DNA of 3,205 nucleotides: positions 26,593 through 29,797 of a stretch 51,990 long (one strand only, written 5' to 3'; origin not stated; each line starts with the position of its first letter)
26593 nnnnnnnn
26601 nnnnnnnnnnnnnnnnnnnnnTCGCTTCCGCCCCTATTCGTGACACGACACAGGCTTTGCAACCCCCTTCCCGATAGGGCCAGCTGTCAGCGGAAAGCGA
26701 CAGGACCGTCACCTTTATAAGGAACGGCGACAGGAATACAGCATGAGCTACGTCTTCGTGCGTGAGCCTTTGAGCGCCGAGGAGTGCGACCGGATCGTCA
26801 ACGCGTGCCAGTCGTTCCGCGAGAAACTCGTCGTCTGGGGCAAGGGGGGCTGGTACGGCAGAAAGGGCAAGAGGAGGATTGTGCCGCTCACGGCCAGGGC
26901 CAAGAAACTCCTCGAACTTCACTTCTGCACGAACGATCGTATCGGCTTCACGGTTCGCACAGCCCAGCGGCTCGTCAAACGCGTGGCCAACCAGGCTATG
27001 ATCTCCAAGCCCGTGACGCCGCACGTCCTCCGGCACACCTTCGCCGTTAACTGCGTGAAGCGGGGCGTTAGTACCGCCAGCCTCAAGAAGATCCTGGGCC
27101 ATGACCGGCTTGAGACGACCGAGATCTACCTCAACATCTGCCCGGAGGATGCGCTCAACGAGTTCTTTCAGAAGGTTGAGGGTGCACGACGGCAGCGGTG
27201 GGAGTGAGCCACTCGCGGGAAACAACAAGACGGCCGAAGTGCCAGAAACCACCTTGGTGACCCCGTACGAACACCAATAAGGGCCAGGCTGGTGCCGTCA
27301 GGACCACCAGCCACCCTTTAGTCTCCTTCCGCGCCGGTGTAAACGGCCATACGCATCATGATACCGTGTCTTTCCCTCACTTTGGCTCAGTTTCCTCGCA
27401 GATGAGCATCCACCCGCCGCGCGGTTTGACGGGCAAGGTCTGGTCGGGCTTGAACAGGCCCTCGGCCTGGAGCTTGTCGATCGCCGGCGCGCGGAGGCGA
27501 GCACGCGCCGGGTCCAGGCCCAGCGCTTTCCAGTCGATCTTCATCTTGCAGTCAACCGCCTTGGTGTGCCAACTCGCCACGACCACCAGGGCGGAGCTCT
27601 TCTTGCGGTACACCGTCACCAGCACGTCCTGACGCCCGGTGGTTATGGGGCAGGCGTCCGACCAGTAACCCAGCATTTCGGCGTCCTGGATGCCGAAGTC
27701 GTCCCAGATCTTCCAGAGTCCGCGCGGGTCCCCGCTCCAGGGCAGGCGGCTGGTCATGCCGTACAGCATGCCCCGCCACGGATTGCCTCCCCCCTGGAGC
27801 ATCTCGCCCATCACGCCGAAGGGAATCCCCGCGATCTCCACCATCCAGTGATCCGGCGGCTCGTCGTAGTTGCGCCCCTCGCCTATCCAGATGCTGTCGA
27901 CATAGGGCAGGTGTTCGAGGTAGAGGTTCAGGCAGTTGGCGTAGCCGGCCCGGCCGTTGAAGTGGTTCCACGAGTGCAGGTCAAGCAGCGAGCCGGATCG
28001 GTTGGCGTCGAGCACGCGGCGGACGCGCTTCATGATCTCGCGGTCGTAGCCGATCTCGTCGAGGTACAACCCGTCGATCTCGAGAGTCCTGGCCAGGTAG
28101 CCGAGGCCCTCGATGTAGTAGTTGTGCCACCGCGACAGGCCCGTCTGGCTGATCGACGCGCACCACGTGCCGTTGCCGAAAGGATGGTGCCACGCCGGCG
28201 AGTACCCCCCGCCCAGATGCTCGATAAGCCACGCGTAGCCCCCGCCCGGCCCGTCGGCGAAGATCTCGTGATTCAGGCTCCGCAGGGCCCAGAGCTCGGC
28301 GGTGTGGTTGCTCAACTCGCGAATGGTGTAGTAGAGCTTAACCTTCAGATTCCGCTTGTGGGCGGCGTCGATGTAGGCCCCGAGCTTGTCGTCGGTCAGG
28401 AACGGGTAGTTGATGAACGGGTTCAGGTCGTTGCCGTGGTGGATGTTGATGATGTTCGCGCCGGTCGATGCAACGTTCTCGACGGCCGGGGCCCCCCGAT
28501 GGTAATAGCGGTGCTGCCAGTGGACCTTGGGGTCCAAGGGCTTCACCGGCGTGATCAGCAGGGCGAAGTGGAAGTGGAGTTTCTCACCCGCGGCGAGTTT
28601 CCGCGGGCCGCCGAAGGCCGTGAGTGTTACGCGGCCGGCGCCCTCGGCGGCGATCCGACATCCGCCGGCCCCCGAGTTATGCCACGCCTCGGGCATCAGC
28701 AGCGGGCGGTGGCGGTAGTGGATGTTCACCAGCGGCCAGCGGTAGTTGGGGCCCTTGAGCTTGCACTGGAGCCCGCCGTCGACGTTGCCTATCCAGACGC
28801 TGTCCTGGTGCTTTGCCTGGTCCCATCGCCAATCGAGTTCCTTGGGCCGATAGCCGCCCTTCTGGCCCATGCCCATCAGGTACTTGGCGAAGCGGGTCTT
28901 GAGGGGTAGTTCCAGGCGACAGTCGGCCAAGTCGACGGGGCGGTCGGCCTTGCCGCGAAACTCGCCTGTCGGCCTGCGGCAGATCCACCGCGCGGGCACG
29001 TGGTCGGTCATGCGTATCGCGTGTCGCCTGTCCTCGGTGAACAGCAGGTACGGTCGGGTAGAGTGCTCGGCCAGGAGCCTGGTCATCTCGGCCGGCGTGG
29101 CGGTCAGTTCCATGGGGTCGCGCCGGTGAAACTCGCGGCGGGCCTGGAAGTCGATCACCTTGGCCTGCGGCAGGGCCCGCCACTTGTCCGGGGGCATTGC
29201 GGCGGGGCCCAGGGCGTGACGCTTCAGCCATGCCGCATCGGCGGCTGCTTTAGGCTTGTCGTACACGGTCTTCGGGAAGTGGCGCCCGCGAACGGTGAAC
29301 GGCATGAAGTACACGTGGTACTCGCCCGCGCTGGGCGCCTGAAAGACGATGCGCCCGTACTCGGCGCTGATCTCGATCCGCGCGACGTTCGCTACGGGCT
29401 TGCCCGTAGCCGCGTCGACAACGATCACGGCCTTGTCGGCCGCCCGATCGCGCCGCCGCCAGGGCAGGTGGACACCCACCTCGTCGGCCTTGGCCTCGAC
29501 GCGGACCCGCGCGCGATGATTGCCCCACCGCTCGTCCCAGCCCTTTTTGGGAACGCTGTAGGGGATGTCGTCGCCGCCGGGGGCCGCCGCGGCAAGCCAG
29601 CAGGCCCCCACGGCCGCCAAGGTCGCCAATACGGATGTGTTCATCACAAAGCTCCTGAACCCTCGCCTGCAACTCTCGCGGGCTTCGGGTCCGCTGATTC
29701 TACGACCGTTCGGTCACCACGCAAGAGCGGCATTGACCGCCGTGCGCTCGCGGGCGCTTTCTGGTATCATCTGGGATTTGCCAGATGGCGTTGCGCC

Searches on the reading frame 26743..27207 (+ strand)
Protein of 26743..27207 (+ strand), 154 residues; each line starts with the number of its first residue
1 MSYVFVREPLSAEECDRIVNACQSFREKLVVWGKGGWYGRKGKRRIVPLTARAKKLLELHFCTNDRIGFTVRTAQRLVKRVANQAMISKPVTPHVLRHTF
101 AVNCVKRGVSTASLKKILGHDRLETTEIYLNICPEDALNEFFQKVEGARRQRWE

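Call 14: search_protein_families(library=pfam, proteins=[window:26743-27207:+], max_evalue=0.01)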
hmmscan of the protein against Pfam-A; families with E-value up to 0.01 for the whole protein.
window:26743-27207:+ (154 aa): 1 family
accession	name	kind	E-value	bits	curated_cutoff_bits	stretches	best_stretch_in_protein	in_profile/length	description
PF00589.27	Phage_integrase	-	2.4e-14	53.9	27.1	1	61-131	97-167/172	Phage integrase family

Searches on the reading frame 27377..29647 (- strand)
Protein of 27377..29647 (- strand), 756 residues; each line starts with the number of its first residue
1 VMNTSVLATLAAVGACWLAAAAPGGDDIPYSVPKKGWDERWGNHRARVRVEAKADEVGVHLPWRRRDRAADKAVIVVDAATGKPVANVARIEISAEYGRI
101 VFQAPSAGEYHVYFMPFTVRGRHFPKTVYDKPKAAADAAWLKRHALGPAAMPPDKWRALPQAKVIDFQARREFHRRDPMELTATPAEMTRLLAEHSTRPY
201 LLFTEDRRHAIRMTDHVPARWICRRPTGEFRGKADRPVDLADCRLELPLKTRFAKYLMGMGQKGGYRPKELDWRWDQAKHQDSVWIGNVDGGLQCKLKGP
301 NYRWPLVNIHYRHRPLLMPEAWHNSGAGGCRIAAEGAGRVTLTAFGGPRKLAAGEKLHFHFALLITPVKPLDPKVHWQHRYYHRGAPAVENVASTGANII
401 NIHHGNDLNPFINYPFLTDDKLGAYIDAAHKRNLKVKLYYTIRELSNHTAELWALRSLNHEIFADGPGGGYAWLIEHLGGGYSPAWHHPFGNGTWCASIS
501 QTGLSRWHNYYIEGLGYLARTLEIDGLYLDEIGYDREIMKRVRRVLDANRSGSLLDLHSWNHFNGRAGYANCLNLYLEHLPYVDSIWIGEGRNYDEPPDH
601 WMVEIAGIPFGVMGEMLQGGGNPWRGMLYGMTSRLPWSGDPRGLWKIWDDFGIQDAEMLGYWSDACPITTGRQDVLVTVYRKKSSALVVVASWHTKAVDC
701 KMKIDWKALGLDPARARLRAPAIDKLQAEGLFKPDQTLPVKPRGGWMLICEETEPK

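Call 14: search_protein_families(library=pfam, proteins=[window:27377-29647:-], max_evalue=0.01)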
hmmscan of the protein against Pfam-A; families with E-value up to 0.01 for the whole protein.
window:27377-29647:- (756 aa): 1 family
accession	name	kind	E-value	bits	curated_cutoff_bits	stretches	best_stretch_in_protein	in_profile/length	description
PF19543.5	GH123_N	-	4.5e-282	938.8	22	2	234-750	453-968/969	Glycoside hydrolase 123, N-terminal domain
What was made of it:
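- The window is otherwise rich in glycan-degrading genes, for example GH123 at 27377-29647 (call 14).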
